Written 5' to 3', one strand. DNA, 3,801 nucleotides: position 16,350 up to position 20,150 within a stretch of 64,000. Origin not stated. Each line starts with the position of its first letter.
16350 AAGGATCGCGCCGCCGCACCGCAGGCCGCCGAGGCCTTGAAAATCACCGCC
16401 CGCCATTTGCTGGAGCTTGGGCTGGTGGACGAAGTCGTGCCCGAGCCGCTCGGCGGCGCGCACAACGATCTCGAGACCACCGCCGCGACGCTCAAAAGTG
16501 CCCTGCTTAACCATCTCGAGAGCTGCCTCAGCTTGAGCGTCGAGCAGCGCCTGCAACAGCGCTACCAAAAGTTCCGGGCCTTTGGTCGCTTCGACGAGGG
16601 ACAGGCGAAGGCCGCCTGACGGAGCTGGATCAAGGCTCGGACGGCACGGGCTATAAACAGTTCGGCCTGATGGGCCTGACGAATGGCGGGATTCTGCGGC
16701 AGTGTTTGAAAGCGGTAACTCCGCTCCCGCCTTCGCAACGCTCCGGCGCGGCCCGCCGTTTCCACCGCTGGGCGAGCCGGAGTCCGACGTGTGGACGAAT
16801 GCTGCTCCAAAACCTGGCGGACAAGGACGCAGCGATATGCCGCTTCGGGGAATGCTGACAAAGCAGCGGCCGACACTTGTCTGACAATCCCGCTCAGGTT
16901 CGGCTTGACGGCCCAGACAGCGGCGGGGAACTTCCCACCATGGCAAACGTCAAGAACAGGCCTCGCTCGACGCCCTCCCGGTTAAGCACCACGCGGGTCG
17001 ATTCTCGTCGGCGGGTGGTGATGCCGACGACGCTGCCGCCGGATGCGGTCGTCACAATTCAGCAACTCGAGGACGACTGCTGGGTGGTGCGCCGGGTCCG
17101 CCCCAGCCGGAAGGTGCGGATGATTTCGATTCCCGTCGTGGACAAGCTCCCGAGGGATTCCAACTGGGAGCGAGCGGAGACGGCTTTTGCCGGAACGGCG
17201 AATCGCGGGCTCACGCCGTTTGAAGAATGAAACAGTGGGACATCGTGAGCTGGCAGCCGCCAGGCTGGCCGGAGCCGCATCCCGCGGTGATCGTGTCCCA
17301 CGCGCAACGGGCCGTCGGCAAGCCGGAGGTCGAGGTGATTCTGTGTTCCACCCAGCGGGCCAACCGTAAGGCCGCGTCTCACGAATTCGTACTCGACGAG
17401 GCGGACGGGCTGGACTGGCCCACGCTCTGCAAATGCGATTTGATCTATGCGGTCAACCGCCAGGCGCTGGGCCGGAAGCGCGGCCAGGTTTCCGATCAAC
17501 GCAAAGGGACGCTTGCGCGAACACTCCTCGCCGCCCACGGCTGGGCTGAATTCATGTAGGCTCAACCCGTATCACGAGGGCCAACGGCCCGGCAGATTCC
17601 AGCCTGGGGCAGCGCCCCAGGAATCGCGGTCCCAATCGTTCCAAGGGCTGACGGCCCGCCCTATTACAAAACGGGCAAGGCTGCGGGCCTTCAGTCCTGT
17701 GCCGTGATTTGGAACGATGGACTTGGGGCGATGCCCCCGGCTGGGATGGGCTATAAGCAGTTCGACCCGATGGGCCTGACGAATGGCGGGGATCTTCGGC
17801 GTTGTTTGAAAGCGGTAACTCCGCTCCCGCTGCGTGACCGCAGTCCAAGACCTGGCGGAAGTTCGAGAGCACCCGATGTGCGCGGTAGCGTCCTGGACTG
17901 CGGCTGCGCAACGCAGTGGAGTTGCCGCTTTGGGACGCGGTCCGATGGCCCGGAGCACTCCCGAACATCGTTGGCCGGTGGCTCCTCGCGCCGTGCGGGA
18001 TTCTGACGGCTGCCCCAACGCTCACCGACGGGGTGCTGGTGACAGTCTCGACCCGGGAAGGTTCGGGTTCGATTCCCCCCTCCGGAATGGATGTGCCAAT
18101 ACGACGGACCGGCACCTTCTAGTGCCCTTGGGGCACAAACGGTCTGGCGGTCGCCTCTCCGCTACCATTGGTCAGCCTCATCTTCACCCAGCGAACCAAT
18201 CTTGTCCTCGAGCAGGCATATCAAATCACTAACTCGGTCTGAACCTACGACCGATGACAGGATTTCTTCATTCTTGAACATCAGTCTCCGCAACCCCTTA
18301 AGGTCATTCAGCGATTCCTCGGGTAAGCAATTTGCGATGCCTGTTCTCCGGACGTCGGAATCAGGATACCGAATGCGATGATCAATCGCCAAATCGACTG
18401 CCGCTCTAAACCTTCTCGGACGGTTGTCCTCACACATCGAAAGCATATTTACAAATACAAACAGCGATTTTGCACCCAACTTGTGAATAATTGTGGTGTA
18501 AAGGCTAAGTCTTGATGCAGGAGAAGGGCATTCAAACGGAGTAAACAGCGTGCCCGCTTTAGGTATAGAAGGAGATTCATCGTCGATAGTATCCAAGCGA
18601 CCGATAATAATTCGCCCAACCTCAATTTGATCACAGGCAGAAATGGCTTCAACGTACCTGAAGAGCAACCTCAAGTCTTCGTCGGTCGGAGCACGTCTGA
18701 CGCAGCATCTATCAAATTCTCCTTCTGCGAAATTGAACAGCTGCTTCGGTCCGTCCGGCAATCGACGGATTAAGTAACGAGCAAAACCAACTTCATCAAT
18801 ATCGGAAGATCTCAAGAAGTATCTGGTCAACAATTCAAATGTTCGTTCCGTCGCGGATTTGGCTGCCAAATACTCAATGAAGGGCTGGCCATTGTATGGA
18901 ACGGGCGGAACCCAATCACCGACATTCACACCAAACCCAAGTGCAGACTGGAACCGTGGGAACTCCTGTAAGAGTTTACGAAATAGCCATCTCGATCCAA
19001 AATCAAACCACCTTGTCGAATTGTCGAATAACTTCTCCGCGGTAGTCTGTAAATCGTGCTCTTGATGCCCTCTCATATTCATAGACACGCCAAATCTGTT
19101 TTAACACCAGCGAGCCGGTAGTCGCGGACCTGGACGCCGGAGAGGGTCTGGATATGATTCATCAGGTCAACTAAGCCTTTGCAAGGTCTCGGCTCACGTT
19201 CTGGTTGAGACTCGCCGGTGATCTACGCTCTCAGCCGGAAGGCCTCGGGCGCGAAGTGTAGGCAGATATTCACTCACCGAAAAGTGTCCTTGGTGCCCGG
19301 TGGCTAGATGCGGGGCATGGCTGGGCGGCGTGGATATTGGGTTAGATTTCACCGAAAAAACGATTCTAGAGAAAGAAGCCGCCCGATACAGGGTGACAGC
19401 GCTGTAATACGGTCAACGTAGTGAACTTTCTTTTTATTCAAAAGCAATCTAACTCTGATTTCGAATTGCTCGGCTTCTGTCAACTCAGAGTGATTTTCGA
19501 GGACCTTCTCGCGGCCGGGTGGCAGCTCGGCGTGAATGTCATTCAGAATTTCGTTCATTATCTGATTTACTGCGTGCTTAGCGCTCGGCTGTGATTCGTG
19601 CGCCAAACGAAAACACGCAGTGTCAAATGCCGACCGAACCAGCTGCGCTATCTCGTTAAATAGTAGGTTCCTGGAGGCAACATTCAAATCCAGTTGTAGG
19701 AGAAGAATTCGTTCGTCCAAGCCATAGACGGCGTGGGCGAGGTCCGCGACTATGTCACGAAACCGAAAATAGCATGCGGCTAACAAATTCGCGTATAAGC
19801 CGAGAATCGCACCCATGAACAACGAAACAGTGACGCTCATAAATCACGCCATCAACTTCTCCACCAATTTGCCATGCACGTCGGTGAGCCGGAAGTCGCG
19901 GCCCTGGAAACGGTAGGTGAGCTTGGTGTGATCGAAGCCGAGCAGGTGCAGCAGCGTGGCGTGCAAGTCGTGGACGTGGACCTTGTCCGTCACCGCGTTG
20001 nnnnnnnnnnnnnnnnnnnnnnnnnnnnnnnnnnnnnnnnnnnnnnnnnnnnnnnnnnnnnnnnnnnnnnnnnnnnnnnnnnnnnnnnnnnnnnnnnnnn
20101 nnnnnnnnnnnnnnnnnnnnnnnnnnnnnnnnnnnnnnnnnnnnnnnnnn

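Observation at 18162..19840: AT-rich two-gene orphan cassette next to a toxin-antitoxin module: candidate novel accessory or defence unit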

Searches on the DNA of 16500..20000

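Call 24: search_rna_families(source=window, start=16500, end=20000, threshold=evalue, max_evalue=10, show_alignments=3)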
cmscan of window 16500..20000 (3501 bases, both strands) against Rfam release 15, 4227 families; matches with E-value up to 10: 5.
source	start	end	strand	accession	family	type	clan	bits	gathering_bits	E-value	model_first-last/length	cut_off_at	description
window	17577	17621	-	RF01687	Acido-Lenti-1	Gene; sRNA;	-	35.7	37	1.1e-05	1-46/46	no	Acido-Lenti-1 RNA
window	17796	17946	+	RF04168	MIR839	Gene; miRNA;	-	25.1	200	0.045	1-267/267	no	MIR839 microRNA precursor family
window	19416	19450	-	RF02925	6A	Gene; sRNA;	-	21.8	41.2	0.91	1-52/52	no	6A RNA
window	17251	17359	+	RF02959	DUF3085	Cis-reg;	-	19.8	40.6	3.1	1-76/76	no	DUF3085 RNA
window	17466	17496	+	RF01340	CRISPR-DR29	Gene; CRISPR;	-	16.6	39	8.2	1-37/37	no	CRISPR RNA direct repeat element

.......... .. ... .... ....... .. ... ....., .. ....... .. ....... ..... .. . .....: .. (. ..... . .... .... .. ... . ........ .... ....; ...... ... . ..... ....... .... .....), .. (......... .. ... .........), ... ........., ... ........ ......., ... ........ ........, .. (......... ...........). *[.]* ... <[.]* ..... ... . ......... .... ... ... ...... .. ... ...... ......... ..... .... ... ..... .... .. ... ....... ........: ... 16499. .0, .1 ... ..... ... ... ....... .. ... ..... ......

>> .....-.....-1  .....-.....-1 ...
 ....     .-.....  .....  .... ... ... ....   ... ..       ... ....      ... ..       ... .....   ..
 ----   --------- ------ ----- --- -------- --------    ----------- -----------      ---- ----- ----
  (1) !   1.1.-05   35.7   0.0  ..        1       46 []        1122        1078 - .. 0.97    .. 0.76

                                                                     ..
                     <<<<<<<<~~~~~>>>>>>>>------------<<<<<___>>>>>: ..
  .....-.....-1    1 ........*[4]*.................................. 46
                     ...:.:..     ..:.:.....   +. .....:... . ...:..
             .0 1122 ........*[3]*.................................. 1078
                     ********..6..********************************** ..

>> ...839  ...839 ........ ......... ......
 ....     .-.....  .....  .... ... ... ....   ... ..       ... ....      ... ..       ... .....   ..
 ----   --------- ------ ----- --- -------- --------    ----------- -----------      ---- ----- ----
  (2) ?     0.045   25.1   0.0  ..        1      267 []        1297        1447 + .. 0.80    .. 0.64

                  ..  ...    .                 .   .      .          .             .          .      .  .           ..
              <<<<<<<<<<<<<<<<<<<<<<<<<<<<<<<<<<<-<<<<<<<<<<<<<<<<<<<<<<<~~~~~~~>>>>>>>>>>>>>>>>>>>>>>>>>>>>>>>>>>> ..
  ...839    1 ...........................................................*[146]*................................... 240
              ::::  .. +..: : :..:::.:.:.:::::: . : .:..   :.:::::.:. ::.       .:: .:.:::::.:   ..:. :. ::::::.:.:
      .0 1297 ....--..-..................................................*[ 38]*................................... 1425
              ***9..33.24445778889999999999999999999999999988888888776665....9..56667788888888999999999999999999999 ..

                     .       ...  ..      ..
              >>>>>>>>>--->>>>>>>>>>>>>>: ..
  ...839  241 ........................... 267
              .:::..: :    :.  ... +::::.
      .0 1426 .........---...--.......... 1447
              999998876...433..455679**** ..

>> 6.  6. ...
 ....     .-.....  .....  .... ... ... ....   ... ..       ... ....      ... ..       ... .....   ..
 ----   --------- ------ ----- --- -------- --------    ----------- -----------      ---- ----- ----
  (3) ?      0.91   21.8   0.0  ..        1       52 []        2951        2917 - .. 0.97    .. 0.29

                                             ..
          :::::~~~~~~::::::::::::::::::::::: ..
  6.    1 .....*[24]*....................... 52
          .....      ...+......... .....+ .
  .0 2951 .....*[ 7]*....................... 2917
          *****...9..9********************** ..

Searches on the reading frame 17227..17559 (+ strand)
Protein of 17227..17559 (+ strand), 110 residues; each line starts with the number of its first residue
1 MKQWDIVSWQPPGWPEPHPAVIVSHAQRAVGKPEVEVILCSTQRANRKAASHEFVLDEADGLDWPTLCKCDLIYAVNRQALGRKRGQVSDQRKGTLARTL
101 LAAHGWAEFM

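Call 3: search_protein_families(library=pfam, proteins=[window:17227-17559:+], max_evalue=1)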
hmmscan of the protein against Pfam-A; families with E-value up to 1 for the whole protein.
window:17227-17559:+ (110 aa): 1 family
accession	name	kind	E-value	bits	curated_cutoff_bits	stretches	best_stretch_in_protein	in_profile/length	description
PF02452.23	PemK_toxin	-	3.6e-07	30.8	23.1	1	15-100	16-105/109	PemK-like, MazF-like toxin of type II toxin-antitoxin system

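Call 4: search_protein_families(library=padloc, proteins=[window:17227-17559:+], max_evalue=1)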
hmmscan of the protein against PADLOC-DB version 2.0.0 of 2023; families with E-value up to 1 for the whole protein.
window:17227-17559:+ (110 aa): 0 families

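Call 13: search_protein_families(library=phrogs, proteins=[window:17227-17559:+], max_evalue=1)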
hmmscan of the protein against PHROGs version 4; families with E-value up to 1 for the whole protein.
window:17227-17559:+ (110 aa): 1 family
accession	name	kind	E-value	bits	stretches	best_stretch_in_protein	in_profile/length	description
phrog_1936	-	moron, auxiliary metabolic gene and host takeover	1.2e-05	26.2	1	17-91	30-106/188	MazF-like growth inhibitor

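Call 14: search_protein_families(library=ncbifam, proteins=[window:17227-17559:+], max_evalue=1)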
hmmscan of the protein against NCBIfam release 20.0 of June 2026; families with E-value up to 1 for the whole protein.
window:17227-17559:+ (110 aa): 0 families

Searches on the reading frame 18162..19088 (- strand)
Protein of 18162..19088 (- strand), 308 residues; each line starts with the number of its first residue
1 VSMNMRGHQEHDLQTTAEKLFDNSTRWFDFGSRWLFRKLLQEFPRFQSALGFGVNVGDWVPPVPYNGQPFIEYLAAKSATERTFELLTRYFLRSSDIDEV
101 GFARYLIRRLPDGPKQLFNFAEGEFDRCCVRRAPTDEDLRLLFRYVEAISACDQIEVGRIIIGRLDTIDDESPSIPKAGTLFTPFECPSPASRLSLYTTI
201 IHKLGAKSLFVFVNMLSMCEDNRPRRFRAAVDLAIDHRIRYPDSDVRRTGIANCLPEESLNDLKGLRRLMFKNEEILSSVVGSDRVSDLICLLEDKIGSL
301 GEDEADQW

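Call 3: search_protein_families(library=pfam, proteins=[window:18162-19088:-], max_evalue=1)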
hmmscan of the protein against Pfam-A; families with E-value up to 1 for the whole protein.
window:18162-19088:- (308 aa): 0 families

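Call 4: search_protein_families(library=padloc, proteins=[window:18162-19088:-], max_evalue=1)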
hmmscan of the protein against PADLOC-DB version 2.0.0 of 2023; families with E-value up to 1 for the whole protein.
window:18162-19088:- (308 aa): 1 family
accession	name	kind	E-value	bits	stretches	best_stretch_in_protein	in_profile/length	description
PDLC02119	Csn2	-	0.012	13.5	1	185-224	142-181/221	-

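Call 11: find_homologous_proteins(query=window:18162-19088:-, max_evalue=0.01)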
Query window:18162-19088:- (308 aa): 1 proteins with E <= 0.01 among 1200 candidates.
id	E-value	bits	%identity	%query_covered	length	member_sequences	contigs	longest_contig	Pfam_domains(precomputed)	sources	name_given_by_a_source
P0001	5.7e-205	697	100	99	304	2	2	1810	-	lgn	-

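Call 13: search_protein_families(library=phrogs, proteins=[window:18162-19088:-], max_evalue=1)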
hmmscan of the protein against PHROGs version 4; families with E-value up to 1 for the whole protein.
window:18162-19088:- (308 aa): 0 families

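Call 14: search_protein_families(library=ncbifam, proteins=[window:18162-19088:-], max_evalue=1)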
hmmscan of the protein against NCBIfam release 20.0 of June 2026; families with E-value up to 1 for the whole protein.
window:18162-19088:- (308 aa): 0 families

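Call 17: find_encoding_contigs(protein=P0001, flank=10000, max_places=6)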
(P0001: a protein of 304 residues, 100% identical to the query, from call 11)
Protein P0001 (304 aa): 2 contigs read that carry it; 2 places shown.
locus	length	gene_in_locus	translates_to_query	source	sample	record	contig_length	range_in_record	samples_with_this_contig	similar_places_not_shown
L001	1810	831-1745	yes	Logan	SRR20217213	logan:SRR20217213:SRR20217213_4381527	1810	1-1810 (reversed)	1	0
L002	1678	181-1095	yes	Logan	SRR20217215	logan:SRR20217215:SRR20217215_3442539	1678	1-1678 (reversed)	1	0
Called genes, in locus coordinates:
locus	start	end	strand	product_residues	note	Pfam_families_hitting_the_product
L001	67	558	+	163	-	-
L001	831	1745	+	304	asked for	-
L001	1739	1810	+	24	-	?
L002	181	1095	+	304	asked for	-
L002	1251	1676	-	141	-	?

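Call 21: search_protein_representatives(protein=window:18162-19088:-)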
Query: 308 residues. Proteins with E-value up to 0.001 (for the whole library): 1; up to 1e-10: 1; up to 1e-30: 1. The best 1 are listed.
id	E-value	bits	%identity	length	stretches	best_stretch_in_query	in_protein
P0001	1.8e-205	697.4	100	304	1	5-308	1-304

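Call 28: predict_structure(protein=window:18162-19088:-)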
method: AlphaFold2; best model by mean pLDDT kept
length: 308 residues; sequences in the alignment: 1
mean_pLDDT: 43.5   pTM: 0.38
mean pLDDT of the five models: 43.5, 38.3, 37.1, 36.0, 31.4
residues with pLDDT >= 90: 0; 70-90: 2; 50-70: 93; < 50: 213
segments of 3 or more residues with pLDDT < 50: 1-14, 19-31, 45-67, 125-134, 149-289, 304-308
pLDDT, mean of each block of 10 residues (from residue 1): 39 47 44 58 48 33 42 58 68 58 61 64 50 46 51 37 34 31 30 37 36 29 32 32 30 31 37 40 45 53 49
secondary structure, 60 per line:
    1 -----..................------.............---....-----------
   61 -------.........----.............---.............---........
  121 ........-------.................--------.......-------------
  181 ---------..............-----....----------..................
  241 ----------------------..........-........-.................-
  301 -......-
elements in order: H6-23 H30-42 H46-49 H68-76 H81-93 H97-109 H113-128 H136-152 E161-164 H190-203 E209-212 H223-240 H263-272 H274-281 H283-299 H302-307

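Call 29: find_related_loci(query=window:18162-19088:-, collection=viral_contigs, flank=5000)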
Query window:18162-19088:- (308 aa) in viral_contigs; peptide patterns used: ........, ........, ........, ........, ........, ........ (x = any residue, [..] = any of these).
10 stretches matched a pattern, but none encodes a relative of the query by tblastn (E <= 1e-3).

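Call 31: search_solved_structures(query=window:18162-19088:-, max_evalue=10)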
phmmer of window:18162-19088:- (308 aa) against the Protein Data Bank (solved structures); distinct sequences matched with E-value up to 10: 1.
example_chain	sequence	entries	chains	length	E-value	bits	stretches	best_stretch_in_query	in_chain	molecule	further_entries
6x89_A7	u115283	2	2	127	0.76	12.2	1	226-274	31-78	NDUA7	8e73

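Call 70: search_dna_similar(query=window:18162-19088:-, collection=phages, mode=protein, max_evalue=0.01, max_rows=5)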
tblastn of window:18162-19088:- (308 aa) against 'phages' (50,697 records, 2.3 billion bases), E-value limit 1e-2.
No match.

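Call 71: search_dna_similar(query=window:18162-19088:-, collection=plasmids, mode=protein, max_evalue=0.01, max_rows=5)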
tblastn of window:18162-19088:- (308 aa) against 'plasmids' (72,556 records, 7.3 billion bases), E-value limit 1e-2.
No match.

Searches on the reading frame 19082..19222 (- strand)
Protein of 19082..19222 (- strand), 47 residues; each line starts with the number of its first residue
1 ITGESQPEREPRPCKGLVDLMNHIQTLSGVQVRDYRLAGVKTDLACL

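Call 52: search_protein_families(library=pfam, proteins=[window:19082-19222:-], max_evalue=10)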
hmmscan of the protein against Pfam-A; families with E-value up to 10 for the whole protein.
seq(47 aa): 0 families
